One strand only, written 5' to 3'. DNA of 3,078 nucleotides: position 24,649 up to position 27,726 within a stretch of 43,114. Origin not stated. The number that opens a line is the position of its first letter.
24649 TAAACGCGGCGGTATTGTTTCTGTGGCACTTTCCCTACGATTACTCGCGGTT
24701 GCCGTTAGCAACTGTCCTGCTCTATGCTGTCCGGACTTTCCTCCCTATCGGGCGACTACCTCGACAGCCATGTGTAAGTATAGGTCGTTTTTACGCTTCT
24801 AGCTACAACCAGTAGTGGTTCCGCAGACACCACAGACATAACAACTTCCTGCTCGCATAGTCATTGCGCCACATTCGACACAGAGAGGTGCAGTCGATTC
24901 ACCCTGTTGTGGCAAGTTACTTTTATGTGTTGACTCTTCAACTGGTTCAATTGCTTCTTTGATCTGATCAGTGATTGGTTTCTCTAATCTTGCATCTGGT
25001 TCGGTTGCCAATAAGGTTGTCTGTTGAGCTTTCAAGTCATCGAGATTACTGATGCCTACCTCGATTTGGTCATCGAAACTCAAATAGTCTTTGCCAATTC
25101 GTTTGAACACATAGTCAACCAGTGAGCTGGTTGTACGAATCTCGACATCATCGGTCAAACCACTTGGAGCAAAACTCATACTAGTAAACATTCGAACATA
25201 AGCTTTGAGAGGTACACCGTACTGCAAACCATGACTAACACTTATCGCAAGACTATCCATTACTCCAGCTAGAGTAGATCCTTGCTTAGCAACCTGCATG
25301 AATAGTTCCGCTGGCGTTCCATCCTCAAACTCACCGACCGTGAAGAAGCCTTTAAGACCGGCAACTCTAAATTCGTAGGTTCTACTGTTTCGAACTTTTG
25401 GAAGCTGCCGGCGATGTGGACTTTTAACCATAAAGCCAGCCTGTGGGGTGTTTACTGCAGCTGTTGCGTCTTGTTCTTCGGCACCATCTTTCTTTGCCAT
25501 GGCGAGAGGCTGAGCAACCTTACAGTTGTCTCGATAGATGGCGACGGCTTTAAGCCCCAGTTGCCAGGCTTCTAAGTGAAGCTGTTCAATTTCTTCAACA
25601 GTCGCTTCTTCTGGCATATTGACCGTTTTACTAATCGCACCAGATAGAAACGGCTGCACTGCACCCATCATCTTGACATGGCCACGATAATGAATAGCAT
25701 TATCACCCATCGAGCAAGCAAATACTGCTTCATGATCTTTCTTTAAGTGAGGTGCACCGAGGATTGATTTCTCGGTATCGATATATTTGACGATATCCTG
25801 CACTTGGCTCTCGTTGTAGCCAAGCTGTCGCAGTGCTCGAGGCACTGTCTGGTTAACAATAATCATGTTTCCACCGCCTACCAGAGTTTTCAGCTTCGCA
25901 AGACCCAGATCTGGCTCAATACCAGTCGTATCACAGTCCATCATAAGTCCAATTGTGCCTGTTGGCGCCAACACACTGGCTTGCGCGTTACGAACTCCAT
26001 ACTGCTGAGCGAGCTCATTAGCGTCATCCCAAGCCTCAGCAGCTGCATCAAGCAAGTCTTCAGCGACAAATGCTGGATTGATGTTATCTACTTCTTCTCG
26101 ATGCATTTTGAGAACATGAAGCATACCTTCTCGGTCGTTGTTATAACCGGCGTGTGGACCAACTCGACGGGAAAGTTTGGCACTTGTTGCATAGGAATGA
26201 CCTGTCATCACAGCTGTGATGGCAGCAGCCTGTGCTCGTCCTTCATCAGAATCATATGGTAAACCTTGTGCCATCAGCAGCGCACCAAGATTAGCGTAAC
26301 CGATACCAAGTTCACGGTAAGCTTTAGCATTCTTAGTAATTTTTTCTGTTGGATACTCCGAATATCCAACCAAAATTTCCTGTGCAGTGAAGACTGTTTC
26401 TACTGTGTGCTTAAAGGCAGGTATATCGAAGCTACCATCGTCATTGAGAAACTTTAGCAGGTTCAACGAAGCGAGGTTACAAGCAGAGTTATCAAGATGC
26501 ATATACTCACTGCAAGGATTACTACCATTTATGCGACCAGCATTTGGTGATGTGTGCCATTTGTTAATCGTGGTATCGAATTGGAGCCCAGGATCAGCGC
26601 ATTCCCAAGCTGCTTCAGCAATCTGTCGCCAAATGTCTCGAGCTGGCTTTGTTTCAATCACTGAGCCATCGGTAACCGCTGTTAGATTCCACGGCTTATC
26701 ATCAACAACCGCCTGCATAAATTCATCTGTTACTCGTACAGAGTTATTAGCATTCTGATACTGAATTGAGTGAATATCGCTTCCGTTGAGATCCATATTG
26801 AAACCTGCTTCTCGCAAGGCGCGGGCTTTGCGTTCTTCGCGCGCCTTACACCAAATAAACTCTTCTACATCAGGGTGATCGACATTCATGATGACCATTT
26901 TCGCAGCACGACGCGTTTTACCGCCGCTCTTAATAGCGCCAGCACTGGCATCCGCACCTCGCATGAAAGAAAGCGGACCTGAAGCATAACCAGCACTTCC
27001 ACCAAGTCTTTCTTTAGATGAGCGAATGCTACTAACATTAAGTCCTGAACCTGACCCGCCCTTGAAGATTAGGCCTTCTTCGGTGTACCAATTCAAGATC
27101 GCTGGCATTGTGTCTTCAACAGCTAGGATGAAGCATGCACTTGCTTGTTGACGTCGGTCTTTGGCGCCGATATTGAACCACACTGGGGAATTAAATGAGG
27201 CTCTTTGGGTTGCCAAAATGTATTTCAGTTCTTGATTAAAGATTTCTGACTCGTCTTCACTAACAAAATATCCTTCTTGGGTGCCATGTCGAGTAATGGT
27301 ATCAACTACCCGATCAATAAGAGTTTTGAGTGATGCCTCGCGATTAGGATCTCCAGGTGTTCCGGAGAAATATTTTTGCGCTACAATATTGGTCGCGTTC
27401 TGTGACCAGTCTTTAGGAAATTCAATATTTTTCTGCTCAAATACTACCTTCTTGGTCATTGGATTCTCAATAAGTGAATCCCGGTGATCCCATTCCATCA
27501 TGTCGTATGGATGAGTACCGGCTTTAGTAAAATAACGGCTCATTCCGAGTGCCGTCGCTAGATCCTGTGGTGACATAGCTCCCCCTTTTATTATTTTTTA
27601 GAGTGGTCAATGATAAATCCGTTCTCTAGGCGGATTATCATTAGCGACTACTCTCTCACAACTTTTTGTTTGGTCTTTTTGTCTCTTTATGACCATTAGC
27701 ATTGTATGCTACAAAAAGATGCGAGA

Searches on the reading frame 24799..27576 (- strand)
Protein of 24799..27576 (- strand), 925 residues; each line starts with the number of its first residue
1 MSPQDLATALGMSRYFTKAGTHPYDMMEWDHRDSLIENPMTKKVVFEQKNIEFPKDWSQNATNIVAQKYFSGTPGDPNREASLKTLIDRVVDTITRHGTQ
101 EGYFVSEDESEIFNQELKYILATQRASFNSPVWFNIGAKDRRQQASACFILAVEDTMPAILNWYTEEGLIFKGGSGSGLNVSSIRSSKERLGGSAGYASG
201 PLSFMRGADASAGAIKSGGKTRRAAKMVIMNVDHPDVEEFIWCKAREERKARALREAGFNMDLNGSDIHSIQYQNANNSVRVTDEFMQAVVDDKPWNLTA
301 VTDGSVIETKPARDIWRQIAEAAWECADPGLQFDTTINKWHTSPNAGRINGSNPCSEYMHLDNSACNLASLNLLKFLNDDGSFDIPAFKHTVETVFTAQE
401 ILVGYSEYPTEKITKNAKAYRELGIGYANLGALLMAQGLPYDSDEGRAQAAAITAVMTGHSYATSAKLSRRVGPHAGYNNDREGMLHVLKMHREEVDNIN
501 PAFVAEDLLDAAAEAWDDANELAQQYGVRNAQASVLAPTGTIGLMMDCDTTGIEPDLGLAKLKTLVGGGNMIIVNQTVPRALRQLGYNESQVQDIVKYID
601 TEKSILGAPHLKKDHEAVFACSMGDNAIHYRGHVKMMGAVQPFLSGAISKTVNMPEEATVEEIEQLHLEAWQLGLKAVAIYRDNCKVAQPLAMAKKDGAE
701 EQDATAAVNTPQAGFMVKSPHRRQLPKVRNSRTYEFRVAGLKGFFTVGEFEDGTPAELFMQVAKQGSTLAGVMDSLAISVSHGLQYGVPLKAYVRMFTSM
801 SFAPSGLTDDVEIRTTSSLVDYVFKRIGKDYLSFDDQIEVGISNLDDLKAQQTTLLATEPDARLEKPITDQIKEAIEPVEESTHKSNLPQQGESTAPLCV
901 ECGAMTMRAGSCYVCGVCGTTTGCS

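Call 7: search_protein_families(library=pfam, proteins=[window:24799-27576:-])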
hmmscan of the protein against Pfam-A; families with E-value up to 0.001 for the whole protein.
window:24799-27576:- (925 aa): 3 families
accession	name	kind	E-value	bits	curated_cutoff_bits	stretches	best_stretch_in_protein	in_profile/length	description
PF02867.20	Ribonuc_red_lgC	-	8e-141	470.7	23.9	1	146-681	1-523/523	Ribonucleotide reductase, barrel domain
PF08471.15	Ribonuc_red_2_N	-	1.4e-20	73.8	27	1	43-124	3-103/103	Class II vitamin B12-dependent ribonucleotide reductase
PF12637.14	TSCPD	-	2.1e-07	31.6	22.8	1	744-829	17-86/88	TSCPD domain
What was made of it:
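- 24799..27576 (-): nrdJ (class II ribonucleotide reductase), 27 nt upstream of rnpB. Used as the marker for relatedness. Pfam PF02867 / PF08471 (call 7)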

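Call 15: find_related_loci(query=window:24799-27576:-, collection=genome_contigs, flank=4000)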
Query window:24799-27576:- (925 aa) in genome_contigs; peptide patterns used: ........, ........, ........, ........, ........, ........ (x = any residue, [..] = any of these).
600 stretches matched a pattern (row limit reached: there are more); 593 encode a relative of the query (tblastn E <= 1e-3); the best 80 are kept; 80 distinct loci.
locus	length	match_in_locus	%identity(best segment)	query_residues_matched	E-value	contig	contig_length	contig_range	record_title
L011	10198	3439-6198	72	8-925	0e+0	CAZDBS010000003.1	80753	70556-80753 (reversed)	MAG TPA_asm: uncultured Candidatus Saccharibacteria bacterium isolate SRP170004_co1_561 genome assembly, contig: NODE_33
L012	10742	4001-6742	72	8-925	0e+0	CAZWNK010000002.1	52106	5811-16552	MAG TPA_asm: uncultured Candidatus Saccharibacteria bacterium isolate SRP135725_co1_138 genome assembly, contig: NODE_50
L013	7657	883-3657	71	7-925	0e+0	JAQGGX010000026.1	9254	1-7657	MAG: Candidatus Saccharibacteria bacterium isolate RYN_418 scaffold_5923578, whole genome shotgun sequence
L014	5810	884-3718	70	7-925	0e+0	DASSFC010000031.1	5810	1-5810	MAG TPA_asm: Candidatus Saccharimonadales bacterium isolate SMAG_U995 k141_959838, whole genome shotgun sequence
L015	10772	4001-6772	71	7-925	0e+0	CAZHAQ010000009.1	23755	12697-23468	MAG TPA_asm: uncultured Candidatus Saccharibacteria bacterium isolate SRP268622_co1_526 genome assembly, contig: NODE_44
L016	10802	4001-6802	70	7-925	0e+0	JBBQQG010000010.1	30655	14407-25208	MAG: Candidatus Saccharimonadales bacterium isolate Co_metawrap_1565 Cmw_1565_k141_3606543_length_30655_cov_9.9845, whol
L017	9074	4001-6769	71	7-925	0e+0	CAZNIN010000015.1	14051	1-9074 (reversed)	MAG TPA_asm: uncultured Candidatus Saccharibacteria bacterium isolate SRP144015_co1_53 genome assembly, contig: NODE_207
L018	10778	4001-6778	70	8-925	0e+0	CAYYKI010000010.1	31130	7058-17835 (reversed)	MAG TPA_asm: uncultured Candidatus Saccharibacteria bacterium isolate SRP173033_co2_247 genome assembly, contig: NODE_46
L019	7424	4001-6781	71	7-925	0e+0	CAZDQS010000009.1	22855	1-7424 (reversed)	MAG TPA_asm: uncultured Candidatus Saccharibacteria bacterium isolate SRP144015_co1_47 genome assembly, contig: NODE_113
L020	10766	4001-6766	69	8-925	0e+0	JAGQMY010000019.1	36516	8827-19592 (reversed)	MAG: Candidatus Saccharibacteria bacterium isolate HKST-UBA54 2015-01-06_1_(paired)_contig_46768, whole genome shotgun s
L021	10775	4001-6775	71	7-925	0e+0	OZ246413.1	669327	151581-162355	MAG: uncultured Candidatus Saccharibacteria bacterium isolate SRP292972_co1_20 genome assembly, chromosome: 1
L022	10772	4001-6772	70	8-925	0e+0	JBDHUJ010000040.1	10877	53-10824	MAG: Candidatus Saccharimonadales bacterium isolate AS-MICRO-OLR.32 NODE_27476_length_10877_cov_8.167813, whole genome s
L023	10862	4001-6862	69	7-925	0e+0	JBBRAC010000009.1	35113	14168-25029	MAG: Candidatus Saccharimonadales bacterium isolate Co_metawrap_2276 Cmw_2276_k141_26039713_length_35113_cov_21.6922, wh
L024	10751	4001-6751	70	8-925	0e+0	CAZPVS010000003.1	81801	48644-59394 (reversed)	MAG TPA_asm: uncultured Candidatus Saccharibacteria bacterium isolate SRP329715_co1_113 genome assembly, contig: NODE_32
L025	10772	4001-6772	69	8-925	0e+0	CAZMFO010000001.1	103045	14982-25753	MAG TPA_asm: uncultured Candidatus Saccharibacteria bacterium isolate binchicken_co16_156 genome assembly, contig: NODE_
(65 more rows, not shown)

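Call 21: find_homologous_proteins(query=window:24799-27576:-, max_evalue=1e-100)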
Query window:24799-27576:- (925 aa): 8000 proteins with E <= 1e-100 among 8000 candidates; the best 120 are listed.
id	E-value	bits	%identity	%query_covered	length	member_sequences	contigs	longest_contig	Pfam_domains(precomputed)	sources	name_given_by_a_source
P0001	0.0e+0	2123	100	100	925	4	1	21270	PF02867.21,PF08471.16,PF12637.15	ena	-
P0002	0.0e+0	2101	99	100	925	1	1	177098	PF02867.21,PF08471.16,PF12637.15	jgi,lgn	-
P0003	0.0e+0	2092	98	100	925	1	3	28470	PF02867.21,PF08471.16,PF12637.15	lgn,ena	-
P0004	0.0e+0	2090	98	100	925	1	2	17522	PF02867.21,PF08471.16,PF12637.15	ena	-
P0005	0.0e+0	2089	98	100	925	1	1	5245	PF02867.21,PF08471.16,PF12637.15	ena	-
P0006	0.0e+0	2089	98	100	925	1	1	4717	PF02867.21,PF08471.16,PF12637.15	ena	-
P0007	0.0e+0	1994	94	100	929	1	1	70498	PF02867.21,PF08471.16,PF12637.15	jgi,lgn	jgi:ribonucleoside-diphosphate reductase alpha chain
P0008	0.0e+0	1760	83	100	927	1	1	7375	PF02867.21,PF08471.16,PF12637.15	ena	-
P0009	0.0e+0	1745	81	100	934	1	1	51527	PF02867.21,PF08471.16,PF12637.15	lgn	-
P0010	0.0e+0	1739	81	100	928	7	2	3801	PF02867.21,PF08471.16,PF12637.15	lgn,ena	-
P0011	0.0e+0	1738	81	100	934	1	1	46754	PF02867.21,PF08471.16,PF12637.15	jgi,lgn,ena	-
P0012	0.0e+0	1603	75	100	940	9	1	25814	PF02867.21,PF08471.16,PF12637.15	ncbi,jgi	-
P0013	0.0e+0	1579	73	100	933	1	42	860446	PF02867.21,PF08471.16,PF12637.15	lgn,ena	-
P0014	0.0e+0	1566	73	99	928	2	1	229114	PF02867.21,PF08471.16,PF12637.15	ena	-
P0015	0.0e+0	1563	73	100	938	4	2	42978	PF02867.21,PF08471.16,PF12637.15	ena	-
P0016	0.0e+0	1556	72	99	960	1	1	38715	PF02867.21,PF08471.16,PF12637.15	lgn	-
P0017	0.0e+0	1540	72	100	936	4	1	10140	PF02867.21,PF08471.16,PF12637.15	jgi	-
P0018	0.0e+0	1538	73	99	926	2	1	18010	PF02867.21,PF08471.16,PF12637.15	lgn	-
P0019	0.0e+0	1538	73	99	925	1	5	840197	PF02867.21,PF08471.16,PF12637.15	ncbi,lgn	-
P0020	0.0e+0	1534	72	99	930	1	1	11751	PF02867.21,PF08471.16,PF12637.15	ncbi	-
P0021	0.0e+0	1533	71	99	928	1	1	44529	PF02867.21,PF08471.16,PF12637.15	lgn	-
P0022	0.0e+0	1532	72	99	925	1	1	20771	PF02867.21,PF08471.16,PF12637.15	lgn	-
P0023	0.0e+0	1530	72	99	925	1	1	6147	PF02867.21,PF08471.16,PF12637.15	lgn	-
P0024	0.0e+0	1529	71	99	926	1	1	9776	PF02867.21,PF08471.16,PF12637.15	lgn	-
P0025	0.0e+0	1529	72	99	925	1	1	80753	PF02867.21,PF08471.16,PF12637.15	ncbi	-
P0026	0.0e+0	1526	72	99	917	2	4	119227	PF02867.21,PF08471.16,PF12637.15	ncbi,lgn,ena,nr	ncbi:vitamin B12-dependent ribonucleotide reductase [Candidatus Saccharibacteria bacterium]|nr:MAG: 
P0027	0.0e+0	1526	71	99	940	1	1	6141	PF02867.21,PF08471.16,PF12637.15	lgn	-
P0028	0.0e+0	1525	72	99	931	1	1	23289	PF02867.21,PF08471.16,PF12637.15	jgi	jgi:ribonucleoside-diphosphate reductase alpha chain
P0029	0.0e+0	1525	71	99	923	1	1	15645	PF02867.21,PF08471.16,PF12637.15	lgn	-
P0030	0.0e+0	1524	71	99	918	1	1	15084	PF02867.21,PF08471.16,PF12637.15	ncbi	-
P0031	0.0e+0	1523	72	99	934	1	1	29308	PF02867.21,PF08471.16,PF12637.15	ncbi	-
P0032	0.0e+0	1523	72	99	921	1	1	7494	PF02867.21,PF08471.16,PF12637.15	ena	-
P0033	0.0e+0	1523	72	99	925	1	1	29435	PF02867.21,PF08471.16,PF12637.15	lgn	-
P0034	0.0e+0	1522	72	99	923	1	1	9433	PF02867.21,PF08471.16,PF12637.15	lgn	-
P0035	0.0e+0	1522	71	99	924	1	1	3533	PF02867.21,PF08471.16,PF12637.15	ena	-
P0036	0.0e+0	1522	71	99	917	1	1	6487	PF02867.21,PF08471.16,PF12637.15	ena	-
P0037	0.0e+0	1521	71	99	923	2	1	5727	PF02867.21,PF08471.16,PF12637.15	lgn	-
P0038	0.0e+0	1521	72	99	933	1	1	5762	PF02867.21,PF08471.16,PF12637.15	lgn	-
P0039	0.0e+0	1520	71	99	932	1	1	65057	PF02867.21,PF08471.16,PF12637.15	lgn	-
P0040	0.0e+0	1520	71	99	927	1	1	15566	PF02867.21,PF08471.16,PF12637.15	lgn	-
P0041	0.0e+0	1520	70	100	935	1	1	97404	PF02867.21,PF08471.16,PF12637.15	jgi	jgi:ribonucleoside-diphosphate reductase alpha chain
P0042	0.0e+0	1520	71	99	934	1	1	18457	PF02867.21,PF08471.16,PF12637.15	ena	-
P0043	0.0e+0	1520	71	99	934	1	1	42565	PF02867.21,PF08471.16,PF12637.15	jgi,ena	-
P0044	0.0e+0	1520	71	99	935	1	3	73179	PF02867.21,PF08471.16,PF12637.15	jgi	jgi:ribonucleoside-diphosphate reductase alpha chain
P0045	0.0e+0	1520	71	99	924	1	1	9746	PF02867.21,PF08471.16,PF12637.15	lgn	-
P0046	0.0e+0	1519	71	99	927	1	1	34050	PF02867.21,PF08471.16,PF12637.15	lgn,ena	-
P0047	0.0e+0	1519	71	99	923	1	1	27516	PF02867.21,PF08471.16,PF12637.15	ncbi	-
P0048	0.0e+0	1519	72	99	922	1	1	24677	PF02867.21,PF08471.16,PF12637.15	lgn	-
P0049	0.0e+0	1519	71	99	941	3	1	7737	PF02867.21,PF08471.16,PF12637.15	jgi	jgi:ribonucleoside-diphosphate reductase alpha chain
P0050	0.0e+0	1519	72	99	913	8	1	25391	PF02867.21,PF08471.16,PF12637.15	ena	-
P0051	0.0e+0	1519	71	99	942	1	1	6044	PF02867.21,PF08471.16,PF12637.15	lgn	-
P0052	0.0e+0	1519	72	99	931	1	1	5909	PF02867.21,PF08471.16,PF12637.15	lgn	-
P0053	0.0e+0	1519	71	99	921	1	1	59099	PF02867.21,PF08471.16,PF12637.15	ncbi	-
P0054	0.0e+0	1519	71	99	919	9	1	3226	PF02867.21,PF08471.16,PF12637.15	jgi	-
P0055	0.0e+0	1519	71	99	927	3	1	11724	PF02867.21,PF08471.16,PF12637.15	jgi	jgi:ribonucleoside-diphosphate reductase alpha chain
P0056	0.0e+0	1519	72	99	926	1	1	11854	PF02867.21,PF08471.16,PF12637.15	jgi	jgi:ribonucleoside-diphosphate reductase alpha chain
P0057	0.0e+0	1518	71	99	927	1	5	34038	PF02867.21,PF08471.16,PF12637.15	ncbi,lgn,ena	-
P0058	0.0e+0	1518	72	99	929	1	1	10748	PF02867.21,PF08471.16,PF12637.15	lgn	-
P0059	0.0e+0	1518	72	99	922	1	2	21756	PF02867.21,PF08471.16,PF12637.15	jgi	jgi:ribonucleoside-diphosphate reductase alpha chain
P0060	0.0e+0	1518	71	99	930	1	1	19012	PF02867.21,PF08471.16,PF12637.15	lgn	-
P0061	0.0e+0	1518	72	99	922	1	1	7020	PF02867.21,PF08471.16,PF12637.15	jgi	jgi:ribonucleoside-diphosphate reductase alpha chain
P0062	0.0e+0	1518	71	99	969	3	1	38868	PF02867.21,PF08471.16,PF12637.15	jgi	-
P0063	0.0e+0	1518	71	99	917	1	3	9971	PF02867.21,PF08471.16,PF12637.15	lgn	-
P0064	0.0e+0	1518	71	99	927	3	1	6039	PF02867.21,PF08471.16,PF12637.15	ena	-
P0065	0.0e+0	1517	71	99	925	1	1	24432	PF02867.21,PF08471.16,PF12637.15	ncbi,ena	-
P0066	0.0e+0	1517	71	99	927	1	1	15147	PF02867.21,PF08471.16,PF12637.15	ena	-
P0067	0.0e+0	1517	72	99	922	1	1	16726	PF02867.21,PF08471.16,PF12637.15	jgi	jgi:ribonucleoside-diphosphate reductase alpha chain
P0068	0.0e+0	1517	72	99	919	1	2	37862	PF02867.21,PF08471.16,PF12637.15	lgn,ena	-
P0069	0.0e+0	1517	71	99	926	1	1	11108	PF02867.21,PF08471.16,PF12637.15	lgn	-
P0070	0.0e+0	1517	72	99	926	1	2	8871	PF02867.21,PF08471.16,PF12637.15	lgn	-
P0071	0.0e+0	1517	71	99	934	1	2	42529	PF02867.21,PF08471.16,PF12637.15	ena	-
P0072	0.0e+0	1517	72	99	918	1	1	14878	PF02867.21,PF08471.16,PF12637.15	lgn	-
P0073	0.0e+0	1517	72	99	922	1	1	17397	PF02867.21,PF08471.16,PF12637.15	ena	-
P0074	0.0e+0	1516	72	99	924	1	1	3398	PF02867.21,PF08471.16,PF12637.15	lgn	-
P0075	0.0e+0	1516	72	99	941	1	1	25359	PF02867.21,PF08471.16,PF12637.15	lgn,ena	-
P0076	0.0e+0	1516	72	99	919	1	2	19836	PF02867.21,PF08471.16,PF12637.15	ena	-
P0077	0.0e+0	1516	71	99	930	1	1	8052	PF02867.21,PF08471.16,PF12637.15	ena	-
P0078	0.0e+0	1516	72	99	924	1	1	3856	PF02867.21,PF08471.16,PF12637.15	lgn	-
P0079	0.0e+0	1516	72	99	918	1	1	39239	PF02867.21,PF08471.16,PF12637.15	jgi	jgi:ribonucleoside-diphosphate reductase alpha chain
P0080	0.0e+0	1516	71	99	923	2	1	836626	PF02867.21,PF08471.16,PF12637.15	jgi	-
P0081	0.0e+0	1516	72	99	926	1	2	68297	PF02867.21,PF08471.16,PF12637.15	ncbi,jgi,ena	-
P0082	0.0e+0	1516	72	99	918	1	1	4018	PF02867.21,PF08471.16,PF12637.15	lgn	-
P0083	0.0e+0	1516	71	99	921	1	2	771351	PF02867.21,PF08471.16,PF12637.15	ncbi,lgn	-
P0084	0.0e+0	1516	71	99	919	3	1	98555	PF02867.21,PF00317.27,PF08471.16,PF12637.15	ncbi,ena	-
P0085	0.0e+0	1515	71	99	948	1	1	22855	PF02867.21,PF08471.16,PF12637.15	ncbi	-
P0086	0.0e+0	1515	71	99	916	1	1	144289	PF02867.21,PF08471.16,PF12637.15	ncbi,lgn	-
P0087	0.0e+0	1515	71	99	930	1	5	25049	PF02867.21,PF08471.16,PF12637.15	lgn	-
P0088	0.0e+0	1515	71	99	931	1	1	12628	PF02867.21,PF08471.16,PF12637.15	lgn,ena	-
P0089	0.0e+0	1515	71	99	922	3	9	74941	PF02867.21,PF08471.16,PF12637.15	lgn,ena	-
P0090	0.0e+0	1515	72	99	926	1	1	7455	PF02867.21,PF08471.16,PF12637.15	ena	-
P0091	0.0e+0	1515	72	99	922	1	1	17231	PF02867.21,PF08471.16,PF12637.15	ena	-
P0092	0.0e+0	1515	71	99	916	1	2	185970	PF02867.21,PF08471.16,PF12637.15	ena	-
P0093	0.0e+0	1515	71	99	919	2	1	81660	PF02867.21,PF08471.16,PF12637.15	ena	-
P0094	0.0e+0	1515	72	99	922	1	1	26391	PF02867.21,PF08471.16,PF12637.15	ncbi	-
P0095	0.0e+0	1515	72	99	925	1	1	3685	PF02867.21,PF08471.16,PF12637.15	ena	-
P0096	0.0e+0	1515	71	99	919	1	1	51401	PF02867.21,PF08471.16,PF12637.15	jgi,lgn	jgi:ribonucleoside-diphosphate reductase alpha chain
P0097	0.0e+0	1515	72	99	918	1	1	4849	PF02867.21,PF08471.16,PF12637.15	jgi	jgi:ribonucleoside-diphosphate reductase alpha chain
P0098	0.0e+0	1515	72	99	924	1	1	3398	PF02867.21,PF08471.16,PF12637.15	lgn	-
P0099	0.0e+0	1514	71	99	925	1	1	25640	PF02867.21,PF08471.16,PF12637.15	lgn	-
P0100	0.0e+0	1514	72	99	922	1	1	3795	PF02867.21,PF08471.16,PF12637.15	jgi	jgi:ribonucleoside-diphosphate reductase alpha chain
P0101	0.0e+0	1514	71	99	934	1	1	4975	PF02867.21,PF08471.16,PF12637.15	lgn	-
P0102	0.0e+0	1514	70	99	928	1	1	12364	PF02867.21,PF08471.16,PF12637.15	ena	-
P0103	0.0e+0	1514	70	99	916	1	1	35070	PF02867.21,PF08471.16,PF12637.15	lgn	-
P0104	0.0e+0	1514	72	99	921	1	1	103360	PF02867.21,PF08471.16,PF12637.15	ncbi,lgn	-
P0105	0.0e+0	1514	71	99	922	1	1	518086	PF02867.21,PF08471.16,PF12637.15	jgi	jgi:ribonucleoside-diphosphate reductase alpha chain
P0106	0.0e+0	1514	71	99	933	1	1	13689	PF02867.21,PF08471.16,PF12637.15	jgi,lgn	-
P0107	0.0e+0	1514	71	99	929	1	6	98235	PF02867.21,PF08471.16,PF12637.15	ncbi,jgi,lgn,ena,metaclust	jgi:ribonucleoside-diphosphate reductase alpha chain|metaclust:\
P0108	0.0e+0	1514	70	99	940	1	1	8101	PF02867.21,PF08471.16,PF12637.15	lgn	-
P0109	0.0e+0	1514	71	99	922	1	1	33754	PF02867.21,PF08471.16,PF12637.15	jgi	jgi:ribonucleoside-diphosphate reductase alpha chain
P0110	0.0e+0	1514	71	99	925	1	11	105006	PF02867.21,PF08471.16,PF12637.15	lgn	-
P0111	0.0e+0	1514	72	99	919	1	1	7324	PF02867.21,PF08471.16,PF12637.15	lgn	-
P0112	0.0e+0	1514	70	99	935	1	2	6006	PF02867.21,PF08471.16,PF12637.15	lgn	-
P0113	0.0e+0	1514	71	99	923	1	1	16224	PF02867.21,PF08471.16,PF12637.15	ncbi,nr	ncbi:MAG TPA: vitamin B12-dependent ribonucleotide reductase [Candidatus Saccharimonadales bacterium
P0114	0.0e+0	1513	72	99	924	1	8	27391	PF02867.21,PF08471.16,PF12637.15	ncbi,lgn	-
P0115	0.0e+0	1513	71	99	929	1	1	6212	PF02867.21,PF08471.16,PF12637.15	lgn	-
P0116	0.0e+0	1513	72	99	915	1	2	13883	PF02867.21,PF08471.16,PF12637.15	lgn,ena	-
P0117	0.0e+0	1513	71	99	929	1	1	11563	PF02867.21,PF08471.16,PF12637.15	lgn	-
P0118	0.0e+0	1513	70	99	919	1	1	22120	PF02867.21,PF08471.16,PF12637.15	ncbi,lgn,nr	ncbi:vitamin B12-dependent ribonucleotide reductase [Candidatus Saccharibacteria bacterium]|nr:vitam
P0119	0.0e+0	1513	71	99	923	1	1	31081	PF02867.21,PF08471.16,PF12637.15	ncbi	-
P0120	0.0e+0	1513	71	99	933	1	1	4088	PF02867.21,PF08471.16,PF12637.15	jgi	jgi:ribonucleoside-diphosphate reductase alpha chain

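Call 22: find_encoding_contigs(protein=P0002, flank=4000, max_places=4)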
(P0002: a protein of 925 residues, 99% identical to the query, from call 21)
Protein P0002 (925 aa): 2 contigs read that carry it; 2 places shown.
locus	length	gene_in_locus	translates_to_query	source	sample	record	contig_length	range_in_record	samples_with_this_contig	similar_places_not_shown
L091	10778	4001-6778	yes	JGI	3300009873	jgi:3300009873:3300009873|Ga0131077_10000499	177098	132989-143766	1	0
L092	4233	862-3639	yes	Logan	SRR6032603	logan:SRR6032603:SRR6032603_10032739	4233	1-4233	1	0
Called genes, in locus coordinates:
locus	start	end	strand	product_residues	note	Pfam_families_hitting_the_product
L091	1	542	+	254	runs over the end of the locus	PF00557:Peptidase_M24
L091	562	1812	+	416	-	PF14450:FtsA (weak), PF11104:PilM_2 (faint), PF02491:SHS2_FTSA, PF06277:EutA (faint), PF06723:MreB_Mbl (weak), PF14450:FtsA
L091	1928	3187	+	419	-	-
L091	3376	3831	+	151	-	PF22811:Zn_ribbon_NrdR, PF03477:ATP-cone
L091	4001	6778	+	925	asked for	PF08471:Ribonuc_red_2_N, PF02867:Ribonuc_red_lgC, PF12637:TSCPD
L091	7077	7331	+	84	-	PF01541:GIY-YIG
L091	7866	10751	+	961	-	PF00133:tRNA-synt_1, PF09334:tRNA-synt_1g (faint), PF08264:Anticodon_1, PF19302:DUF5915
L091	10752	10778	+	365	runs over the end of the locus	PF01098:FTSW_RODA_SPOVE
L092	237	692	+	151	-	PF22811:Zn_ribbon_NrdR, PF03477:ATP-cone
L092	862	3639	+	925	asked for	PF08471:Ribonuc_red_2_N, PF02867:Ribonuc_red_lgC, PF12637:TSCPD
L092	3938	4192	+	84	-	PF01541:GIY-YIG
